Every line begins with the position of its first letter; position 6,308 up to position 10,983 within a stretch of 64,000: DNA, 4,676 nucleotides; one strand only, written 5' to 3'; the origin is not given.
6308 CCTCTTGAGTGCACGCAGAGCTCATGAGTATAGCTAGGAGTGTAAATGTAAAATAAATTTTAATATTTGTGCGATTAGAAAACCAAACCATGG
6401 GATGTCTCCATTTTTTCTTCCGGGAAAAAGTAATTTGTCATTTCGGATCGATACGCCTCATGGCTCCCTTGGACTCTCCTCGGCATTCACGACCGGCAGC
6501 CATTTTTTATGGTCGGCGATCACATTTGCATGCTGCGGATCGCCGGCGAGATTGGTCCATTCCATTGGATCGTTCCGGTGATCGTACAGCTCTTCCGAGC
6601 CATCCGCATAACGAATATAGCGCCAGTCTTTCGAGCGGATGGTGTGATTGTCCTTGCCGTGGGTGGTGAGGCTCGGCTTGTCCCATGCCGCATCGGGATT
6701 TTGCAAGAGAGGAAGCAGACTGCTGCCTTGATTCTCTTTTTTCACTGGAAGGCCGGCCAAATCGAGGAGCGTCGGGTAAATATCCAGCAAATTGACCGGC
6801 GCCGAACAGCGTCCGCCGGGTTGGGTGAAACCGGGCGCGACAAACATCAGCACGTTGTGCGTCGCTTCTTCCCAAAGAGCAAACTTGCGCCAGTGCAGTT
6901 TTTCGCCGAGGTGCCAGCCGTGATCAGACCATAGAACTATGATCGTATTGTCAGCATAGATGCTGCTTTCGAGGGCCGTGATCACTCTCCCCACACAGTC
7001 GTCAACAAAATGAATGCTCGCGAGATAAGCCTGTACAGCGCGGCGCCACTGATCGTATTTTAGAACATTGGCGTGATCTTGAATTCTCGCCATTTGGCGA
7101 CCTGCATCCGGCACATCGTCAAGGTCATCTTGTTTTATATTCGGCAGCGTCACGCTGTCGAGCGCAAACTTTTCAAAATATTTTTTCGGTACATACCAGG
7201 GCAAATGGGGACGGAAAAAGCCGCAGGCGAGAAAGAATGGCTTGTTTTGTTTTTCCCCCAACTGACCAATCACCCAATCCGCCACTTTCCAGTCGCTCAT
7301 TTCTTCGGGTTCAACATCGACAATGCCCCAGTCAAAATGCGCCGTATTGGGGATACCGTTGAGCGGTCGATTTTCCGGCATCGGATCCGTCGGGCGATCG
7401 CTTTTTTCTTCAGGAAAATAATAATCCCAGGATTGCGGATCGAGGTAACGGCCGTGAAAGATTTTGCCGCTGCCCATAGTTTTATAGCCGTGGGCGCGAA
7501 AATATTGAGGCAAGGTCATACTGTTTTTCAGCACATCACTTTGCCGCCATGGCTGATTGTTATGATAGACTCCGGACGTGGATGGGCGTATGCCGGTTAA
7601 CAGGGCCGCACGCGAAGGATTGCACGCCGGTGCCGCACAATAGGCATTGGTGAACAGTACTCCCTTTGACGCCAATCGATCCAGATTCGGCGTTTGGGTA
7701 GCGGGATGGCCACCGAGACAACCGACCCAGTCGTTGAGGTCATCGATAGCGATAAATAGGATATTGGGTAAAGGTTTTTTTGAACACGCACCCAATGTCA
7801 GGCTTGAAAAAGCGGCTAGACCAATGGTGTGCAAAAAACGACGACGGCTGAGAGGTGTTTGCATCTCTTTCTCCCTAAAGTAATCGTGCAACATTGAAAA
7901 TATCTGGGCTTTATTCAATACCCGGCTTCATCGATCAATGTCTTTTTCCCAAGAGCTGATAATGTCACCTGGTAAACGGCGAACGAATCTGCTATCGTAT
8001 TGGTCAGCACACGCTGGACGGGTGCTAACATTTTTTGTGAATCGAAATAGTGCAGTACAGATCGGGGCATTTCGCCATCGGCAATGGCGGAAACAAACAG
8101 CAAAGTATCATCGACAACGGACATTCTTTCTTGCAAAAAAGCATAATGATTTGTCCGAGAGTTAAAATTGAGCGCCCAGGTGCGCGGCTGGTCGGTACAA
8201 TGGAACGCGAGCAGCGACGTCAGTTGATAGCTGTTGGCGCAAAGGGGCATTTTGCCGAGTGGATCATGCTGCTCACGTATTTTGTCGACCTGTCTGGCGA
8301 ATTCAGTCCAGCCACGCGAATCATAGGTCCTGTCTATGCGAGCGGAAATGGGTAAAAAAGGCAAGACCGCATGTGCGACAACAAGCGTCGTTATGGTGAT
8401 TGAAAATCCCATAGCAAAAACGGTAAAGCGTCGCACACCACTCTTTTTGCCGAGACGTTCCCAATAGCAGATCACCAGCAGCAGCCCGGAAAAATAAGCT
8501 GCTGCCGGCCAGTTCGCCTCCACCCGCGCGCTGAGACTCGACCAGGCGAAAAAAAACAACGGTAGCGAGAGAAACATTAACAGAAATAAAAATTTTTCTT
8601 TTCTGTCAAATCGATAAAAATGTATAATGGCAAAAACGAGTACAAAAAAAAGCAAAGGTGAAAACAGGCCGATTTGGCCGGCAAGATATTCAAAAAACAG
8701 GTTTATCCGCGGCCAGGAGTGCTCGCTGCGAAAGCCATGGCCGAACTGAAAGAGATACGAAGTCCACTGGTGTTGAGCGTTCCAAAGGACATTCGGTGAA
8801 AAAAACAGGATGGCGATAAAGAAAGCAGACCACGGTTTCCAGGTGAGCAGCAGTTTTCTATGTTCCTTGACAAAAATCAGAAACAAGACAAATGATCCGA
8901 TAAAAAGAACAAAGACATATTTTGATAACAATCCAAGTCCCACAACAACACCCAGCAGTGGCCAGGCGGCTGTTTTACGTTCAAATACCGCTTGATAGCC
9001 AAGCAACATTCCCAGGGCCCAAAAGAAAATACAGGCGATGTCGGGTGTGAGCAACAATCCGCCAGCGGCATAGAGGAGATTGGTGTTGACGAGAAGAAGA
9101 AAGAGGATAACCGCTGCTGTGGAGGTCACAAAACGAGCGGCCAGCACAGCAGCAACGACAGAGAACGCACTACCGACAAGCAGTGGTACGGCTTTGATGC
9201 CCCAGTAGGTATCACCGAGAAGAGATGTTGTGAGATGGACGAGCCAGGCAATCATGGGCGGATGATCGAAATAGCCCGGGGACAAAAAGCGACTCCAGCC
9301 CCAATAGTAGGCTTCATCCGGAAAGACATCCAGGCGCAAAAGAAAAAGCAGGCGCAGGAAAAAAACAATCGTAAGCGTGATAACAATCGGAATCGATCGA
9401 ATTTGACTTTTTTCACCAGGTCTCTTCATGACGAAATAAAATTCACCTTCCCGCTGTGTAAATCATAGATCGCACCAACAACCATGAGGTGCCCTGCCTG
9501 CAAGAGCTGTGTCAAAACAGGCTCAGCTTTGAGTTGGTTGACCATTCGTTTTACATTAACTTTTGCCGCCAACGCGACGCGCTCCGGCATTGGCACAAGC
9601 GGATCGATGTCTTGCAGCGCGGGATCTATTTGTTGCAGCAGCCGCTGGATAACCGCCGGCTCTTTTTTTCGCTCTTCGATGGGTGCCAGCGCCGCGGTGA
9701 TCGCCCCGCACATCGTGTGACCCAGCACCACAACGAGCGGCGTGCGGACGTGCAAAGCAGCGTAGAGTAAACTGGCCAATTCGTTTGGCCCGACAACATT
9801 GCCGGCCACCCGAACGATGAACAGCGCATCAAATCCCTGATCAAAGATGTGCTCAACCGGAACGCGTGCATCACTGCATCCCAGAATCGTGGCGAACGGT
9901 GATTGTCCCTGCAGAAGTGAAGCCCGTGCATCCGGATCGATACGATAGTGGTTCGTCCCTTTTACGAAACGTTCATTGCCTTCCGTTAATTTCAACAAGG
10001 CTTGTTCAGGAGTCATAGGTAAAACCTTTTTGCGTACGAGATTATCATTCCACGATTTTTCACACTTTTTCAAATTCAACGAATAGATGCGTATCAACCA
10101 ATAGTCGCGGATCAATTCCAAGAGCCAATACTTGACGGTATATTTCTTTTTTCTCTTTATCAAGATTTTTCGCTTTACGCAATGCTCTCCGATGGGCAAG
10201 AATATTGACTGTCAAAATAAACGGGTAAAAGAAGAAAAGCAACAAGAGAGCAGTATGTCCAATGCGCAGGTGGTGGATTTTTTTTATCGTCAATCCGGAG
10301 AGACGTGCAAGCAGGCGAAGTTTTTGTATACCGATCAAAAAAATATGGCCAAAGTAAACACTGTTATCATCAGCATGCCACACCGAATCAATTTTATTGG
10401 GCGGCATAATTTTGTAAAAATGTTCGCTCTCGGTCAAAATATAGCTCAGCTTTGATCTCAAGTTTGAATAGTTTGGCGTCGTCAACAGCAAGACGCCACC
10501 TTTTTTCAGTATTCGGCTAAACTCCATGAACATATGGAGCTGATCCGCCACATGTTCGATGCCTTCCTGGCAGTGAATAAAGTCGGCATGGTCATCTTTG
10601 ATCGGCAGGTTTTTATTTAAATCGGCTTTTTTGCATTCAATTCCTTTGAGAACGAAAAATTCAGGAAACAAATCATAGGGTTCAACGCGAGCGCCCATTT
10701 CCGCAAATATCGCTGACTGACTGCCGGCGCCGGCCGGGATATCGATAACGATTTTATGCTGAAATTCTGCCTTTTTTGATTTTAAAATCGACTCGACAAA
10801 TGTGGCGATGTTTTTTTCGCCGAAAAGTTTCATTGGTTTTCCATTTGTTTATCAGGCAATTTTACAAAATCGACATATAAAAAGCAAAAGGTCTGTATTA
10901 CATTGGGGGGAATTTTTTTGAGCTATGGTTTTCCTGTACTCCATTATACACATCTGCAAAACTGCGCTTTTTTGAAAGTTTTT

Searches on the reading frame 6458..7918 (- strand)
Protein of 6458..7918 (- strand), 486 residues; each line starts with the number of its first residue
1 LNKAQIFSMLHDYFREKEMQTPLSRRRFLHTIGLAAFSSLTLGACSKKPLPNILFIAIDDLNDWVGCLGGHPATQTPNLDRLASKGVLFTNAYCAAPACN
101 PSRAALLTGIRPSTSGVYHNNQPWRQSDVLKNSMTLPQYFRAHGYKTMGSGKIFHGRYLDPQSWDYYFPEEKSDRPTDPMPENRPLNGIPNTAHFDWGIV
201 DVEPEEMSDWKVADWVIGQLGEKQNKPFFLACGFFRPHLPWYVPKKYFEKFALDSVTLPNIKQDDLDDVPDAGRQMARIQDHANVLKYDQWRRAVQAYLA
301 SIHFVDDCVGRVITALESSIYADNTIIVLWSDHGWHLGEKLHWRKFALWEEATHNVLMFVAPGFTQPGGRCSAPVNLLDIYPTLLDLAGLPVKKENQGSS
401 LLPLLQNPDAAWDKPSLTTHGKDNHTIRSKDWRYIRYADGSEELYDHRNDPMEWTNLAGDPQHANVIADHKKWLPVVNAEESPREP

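Call 8: search_protein_families(library=pfam, proteins=[window:6458-7918:-], max_evalue=0.0001)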
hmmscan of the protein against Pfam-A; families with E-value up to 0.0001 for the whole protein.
window:6458-7918:- (486 aa): 3 families
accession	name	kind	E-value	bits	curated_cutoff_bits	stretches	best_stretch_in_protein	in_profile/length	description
PF00884.28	Sulfatase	-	2.2e-53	182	25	1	51-389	1-300/301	Sulfatase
PF16347.10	SGSH_C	-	4.2e-15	56.7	29.3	1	338-474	1-148/154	N-sulphoglucosamine sulphohydrolase, C-terminal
PF01663.27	Phosphodiest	-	4.6e-09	36.8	23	0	74-123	18-68/342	Type I phosphodiesterase / nucleotide pyrophosphatase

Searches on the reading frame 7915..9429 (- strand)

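Call 8: search_protein_families(library=pfam, proteins=[window:7915-9429:-], max_evalue=0.0001)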
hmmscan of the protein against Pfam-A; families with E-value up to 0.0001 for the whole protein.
window:7915-9429:- (504 aa): 2 families
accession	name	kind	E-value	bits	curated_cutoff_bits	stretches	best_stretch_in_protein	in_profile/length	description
PF13231.12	PMT_2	-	6.1e-27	95.2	26.1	1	55-216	1-160/160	Dolichyl-phosphate-mannose-protein mannosyltransferase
PF02366.24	PMT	-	3.3e-06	27.3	22.7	1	53-209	59-226/245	Dolichyl-phosphate-mannose-protein mannosyltransferase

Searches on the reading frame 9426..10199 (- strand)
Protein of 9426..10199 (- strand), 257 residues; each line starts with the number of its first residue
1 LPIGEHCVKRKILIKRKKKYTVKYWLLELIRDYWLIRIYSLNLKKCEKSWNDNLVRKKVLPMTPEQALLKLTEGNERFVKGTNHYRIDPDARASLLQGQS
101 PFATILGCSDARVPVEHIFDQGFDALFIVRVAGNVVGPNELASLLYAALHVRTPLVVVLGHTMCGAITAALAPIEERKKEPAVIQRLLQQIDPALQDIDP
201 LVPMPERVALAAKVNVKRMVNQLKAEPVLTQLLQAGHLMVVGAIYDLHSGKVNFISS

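Call 59: search_protein_families(library=ncbifam, proteins=[window:9426-10199:-], max_evalue=0.00001)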
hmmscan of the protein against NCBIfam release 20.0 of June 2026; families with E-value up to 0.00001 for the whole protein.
window:9426-10199:- (257 aa): 2 families
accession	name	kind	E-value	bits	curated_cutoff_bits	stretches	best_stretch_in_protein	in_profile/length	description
NF011765.0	PRK15219.1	subfamily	3.9e-36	124.7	221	1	41-255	30-244/245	carbonic anhydrase family protein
NF007756.0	PRK10437.1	equivalog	5.5e-09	35.8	251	1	87-251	21-187/220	carbonate dehydratase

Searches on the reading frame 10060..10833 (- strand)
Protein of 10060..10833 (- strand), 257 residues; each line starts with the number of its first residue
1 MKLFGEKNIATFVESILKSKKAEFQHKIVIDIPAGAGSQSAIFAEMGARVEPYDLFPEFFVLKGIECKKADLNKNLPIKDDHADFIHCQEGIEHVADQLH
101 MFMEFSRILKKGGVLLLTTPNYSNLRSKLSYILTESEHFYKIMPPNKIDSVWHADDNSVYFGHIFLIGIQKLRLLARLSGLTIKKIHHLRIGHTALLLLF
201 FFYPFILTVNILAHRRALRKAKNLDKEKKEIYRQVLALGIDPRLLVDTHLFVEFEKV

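Call 8: search_protein_families(library=pfam, proteins=[window:10060-10833:-], max_evalue=0.0001)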
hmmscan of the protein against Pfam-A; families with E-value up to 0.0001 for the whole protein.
window:10060-10833:- (257 aa): 4 families
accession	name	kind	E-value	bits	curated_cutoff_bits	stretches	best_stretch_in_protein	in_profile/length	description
PF13489.12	Methyltransf_23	-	8.4e-13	48.8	27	1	22-183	19-161/164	Methyltransferase domain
PF08241.18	Methyltransf_11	-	1.5e-10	42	21.2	1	31-116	2-94/95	Methyltransferase domain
PF13847.12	Methyltransf_31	-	2.1e-07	31.2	27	1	63-140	54-129/145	Methyltransferase domain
PF13649.12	Methyltransf_25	-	8.2e-06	26.9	27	1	29-113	1-97/97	Methyltransferase domain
